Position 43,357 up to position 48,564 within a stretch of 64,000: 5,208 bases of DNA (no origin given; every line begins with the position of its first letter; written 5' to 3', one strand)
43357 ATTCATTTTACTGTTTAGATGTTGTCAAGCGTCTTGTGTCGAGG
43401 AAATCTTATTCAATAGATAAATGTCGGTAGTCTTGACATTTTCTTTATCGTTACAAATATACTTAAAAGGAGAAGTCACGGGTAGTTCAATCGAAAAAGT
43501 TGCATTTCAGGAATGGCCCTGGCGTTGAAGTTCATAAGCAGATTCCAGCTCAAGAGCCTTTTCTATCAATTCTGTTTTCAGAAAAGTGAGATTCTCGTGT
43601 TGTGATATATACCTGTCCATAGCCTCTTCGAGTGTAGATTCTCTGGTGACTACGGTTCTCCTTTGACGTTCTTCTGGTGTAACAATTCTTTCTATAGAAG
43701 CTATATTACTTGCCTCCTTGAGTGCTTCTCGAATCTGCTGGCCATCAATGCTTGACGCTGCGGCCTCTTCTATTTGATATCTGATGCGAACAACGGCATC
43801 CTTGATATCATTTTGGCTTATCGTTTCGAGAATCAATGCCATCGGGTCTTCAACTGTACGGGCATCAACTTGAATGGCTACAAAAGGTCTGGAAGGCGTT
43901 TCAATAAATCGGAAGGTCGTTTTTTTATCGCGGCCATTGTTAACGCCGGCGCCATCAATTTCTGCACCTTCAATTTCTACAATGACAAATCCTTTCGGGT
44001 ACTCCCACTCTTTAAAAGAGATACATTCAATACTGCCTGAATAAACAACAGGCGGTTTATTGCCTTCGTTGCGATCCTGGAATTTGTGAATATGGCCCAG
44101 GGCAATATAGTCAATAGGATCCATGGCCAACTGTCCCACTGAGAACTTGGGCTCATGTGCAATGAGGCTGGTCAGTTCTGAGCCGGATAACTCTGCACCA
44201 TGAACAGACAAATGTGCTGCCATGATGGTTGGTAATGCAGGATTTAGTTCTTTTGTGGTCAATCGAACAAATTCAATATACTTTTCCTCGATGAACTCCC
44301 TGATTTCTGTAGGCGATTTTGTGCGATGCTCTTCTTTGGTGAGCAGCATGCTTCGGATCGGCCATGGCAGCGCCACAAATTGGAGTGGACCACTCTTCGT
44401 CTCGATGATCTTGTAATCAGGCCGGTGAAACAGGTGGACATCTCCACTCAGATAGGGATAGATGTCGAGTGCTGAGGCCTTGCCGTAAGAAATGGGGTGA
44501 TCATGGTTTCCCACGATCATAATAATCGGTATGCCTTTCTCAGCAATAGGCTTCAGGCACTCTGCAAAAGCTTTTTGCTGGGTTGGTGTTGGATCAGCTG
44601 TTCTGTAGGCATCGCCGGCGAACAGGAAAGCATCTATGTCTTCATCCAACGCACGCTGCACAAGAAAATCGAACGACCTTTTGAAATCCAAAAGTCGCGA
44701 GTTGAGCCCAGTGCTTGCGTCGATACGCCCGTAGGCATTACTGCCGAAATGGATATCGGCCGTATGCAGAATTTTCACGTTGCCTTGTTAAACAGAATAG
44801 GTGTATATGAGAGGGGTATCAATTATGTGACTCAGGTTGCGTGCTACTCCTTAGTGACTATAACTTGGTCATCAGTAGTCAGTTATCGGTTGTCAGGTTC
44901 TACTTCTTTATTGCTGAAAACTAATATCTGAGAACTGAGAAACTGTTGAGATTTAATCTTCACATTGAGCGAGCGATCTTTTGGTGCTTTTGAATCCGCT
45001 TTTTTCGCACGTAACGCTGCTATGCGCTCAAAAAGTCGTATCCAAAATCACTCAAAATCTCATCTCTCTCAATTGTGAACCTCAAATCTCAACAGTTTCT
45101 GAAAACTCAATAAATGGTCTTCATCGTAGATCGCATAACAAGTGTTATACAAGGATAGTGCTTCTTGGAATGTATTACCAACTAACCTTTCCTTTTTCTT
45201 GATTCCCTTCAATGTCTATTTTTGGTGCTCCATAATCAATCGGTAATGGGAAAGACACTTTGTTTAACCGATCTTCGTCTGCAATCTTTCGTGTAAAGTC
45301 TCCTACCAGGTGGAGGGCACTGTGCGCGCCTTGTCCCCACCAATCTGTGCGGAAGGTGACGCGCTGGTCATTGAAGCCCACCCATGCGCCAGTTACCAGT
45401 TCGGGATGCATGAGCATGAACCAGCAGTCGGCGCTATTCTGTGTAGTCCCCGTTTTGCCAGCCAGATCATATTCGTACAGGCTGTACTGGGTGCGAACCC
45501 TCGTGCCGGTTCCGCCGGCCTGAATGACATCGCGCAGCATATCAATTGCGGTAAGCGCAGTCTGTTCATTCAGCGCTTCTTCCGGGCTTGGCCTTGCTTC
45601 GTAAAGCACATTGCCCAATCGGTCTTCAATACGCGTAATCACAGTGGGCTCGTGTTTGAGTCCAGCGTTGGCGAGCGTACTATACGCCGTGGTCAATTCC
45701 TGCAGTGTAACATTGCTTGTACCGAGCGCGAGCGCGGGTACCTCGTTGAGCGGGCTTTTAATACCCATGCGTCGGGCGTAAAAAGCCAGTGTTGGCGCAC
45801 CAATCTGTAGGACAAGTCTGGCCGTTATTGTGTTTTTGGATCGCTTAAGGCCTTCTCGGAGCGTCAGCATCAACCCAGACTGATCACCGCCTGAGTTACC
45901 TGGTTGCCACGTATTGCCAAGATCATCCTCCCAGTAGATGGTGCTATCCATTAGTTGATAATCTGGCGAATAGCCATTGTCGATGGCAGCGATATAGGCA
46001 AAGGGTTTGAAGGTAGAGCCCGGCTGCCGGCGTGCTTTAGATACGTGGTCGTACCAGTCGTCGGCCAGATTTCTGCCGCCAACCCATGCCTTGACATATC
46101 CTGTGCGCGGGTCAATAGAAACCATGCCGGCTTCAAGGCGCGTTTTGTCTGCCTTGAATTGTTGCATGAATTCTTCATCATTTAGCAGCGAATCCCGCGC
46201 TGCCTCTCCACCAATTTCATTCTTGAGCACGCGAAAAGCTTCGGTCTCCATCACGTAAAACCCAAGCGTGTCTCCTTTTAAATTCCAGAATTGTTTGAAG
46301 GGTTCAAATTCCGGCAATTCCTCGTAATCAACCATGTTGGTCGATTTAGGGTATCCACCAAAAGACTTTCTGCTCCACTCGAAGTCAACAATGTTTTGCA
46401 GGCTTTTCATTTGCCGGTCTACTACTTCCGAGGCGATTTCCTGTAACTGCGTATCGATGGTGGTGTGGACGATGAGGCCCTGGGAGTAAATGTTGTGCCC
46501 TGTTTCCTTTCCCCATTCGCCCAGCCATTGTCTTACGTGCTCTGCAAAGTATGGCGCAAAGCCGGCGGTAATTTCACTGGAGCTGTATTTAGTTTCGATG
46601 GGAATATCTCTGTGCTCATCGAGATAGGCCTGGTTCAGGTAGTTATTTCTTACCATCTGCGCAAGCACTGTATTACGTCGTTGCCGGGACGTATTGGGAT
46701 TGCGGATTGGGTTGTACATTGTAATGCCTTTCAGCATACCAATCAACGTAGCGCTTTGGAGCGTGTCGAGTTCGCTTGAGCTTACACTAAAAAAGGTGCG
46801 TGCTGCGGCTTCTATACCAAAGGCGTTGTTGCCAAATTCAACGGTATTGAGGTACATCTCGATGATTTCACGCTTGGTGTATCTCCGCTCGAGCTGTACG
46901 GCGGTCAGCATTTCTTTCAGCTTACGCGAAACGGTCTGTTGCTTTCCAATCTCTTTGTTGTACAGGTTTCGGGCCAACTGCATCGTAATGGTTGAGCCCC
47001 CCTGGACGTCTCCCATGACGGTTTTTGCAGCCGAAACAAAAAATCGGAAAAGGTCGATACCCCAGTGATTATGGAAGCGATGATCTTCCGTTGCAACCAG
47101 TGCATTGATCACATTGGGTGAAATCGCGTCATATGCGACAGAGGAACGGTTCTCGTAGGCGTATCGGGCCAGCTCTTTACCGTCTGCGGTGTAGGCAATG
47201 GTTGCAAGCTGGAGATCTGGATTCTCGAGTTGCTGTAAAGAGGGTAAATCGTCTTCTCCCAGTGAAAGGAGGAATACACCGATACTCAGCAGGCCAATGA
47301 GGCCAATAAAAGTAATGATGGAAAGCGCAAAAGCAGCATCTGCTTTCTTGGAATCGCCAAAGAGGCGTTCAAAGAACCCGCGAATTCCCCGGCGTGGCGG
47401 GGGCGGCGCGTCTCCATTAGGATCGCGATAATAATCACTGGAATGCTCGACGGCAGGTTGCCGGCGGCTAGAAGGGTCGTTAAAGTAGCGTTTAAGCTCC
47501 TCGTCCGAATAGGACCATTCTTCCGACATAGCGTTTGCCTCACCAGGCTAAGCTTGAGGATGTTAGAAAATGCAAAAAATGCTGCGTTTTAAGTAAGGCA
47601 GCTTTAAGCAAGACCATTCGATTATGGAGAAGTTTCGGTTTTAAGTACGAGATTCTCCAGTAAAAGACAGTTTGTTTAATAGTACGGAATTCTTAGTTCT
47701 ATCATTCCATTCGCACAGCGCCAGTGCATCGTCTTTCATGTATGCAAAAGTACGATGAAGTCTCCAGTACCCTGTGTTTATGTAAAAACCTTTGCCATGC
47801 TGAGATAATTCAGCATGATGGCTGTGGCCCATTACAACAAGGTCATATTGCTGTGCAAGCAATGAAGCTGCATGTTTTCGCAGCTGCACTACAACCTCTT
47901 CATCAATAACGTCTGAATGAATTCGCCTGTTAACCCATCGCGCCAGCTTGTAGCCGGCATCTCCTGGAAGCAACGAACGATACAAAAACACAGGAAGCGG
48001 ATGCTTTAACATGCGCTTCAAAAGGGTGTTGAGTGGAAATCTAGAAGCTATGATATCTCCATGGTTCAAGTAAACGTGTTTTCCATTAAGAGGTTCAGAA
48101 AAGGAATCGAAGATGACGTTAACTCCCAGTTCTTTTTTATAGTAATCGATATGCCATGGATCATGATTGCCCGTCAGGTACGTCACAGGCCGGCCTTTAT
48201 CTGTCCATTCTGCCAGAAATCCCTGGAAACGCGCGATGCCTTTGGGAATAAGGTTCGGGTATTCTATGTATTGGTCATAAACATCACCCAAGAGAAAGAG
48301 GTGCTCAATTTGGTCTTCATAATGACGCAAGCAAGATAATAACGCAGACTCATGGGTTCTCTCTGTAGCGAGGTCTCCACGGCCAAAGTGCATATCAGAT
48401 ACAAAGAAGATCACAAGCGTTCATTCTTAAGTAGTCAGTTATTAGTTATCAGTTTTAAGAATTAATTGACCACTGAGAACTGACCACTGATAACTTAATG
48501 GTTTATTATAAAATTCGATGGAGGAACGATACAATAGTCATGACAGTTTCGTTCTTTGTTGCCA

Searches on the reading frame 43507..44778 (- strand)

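Call 94: search_protein_families(library=pfam, proteins=[window:43507-44778:-], max_evalue=0.00001)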
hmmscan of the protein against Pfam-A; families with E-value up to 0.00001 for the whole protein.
window:43507-44778:- (423 aa): 1 family
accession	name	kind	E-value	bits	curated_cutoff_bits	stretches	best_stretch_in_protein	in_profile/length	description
PF00149.33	Metallophos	-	1.1e-12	49.2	21.5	1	1-232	1-190/191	Calcineurin-like phosphoesterase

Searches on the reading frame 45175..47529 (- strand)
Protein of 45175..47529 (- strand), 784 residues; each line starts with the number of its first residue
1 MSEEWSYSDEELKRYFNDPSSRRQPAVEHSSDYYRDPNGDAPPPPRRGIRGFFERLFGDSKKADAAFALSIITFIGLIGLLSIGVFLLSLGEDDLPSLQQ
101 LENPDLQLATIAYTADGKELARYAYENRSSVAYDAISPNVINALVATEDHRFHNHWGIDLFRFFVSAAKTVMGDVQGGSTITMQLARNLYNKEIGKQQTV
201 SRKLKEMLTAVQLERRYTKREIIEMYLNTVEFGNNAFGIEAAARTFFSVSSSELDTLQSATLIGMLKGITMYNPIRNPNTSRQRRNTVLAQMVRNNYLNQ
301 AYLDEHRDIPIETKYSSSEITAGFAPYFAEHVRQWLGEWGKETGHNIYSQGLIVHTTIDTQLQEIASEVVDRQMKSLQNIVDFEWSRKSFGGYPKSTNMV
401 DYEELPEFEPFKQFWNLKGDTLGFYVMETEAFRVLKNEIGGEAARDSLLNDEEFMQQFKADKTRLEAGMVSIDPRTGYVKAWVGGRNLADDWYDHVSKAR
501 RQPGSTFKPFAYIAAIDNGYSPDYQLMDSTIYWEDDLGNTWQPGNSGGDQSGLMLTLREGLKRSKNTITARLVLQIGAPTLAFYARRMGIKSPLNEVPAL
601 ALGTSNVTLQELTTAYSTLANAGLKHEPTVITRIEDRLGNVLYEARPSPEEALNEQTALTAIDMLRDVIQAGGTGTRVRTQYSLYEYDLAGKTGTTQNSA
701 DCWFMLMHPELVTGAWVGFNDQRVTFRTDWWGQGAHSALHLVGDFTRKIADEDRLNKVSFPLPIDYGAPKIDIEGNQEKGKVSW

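Call 94: search_protein_families(library=pfam, proteins=[window:45175-47529:-], max_evalue=0.00001)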
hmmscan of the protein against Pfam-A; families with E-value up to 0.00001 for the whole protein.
window:45175-47529:- (784 aa): 2 families
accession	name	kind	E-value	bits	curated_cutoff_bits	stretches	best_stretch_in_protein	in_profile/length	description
PF00912.28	Transgly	-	2.9e-57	193.4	27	1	117-292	2-177/178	Transglycosylase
PF00905.27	Transpeptidase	-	6.5e-29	101.5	22.1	1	469-698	3-244/299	Penicillin binding protein transpeptidase domain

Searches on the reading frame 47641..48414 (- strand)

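Call 94: search_protein_families(library=pfam, proteins=[window:47641-48414:-], max_evalue=0.00001)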
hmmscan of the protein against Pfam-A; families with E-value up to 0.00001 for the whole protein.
window:47641-48414:- (257 aa): 2 families
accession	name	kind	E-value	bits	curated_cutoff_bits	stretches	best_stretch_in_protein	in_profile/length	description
PF12850.12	Metallophos_2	-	6e-11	43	27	0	173-220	91-138/154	Calcineurin-like phosphoesterase superfamily domain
PF00149.33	Metallophos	-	1.8e-08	35.5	21.5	1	2-200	3-190/191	Calcineurin-like phosphoesterase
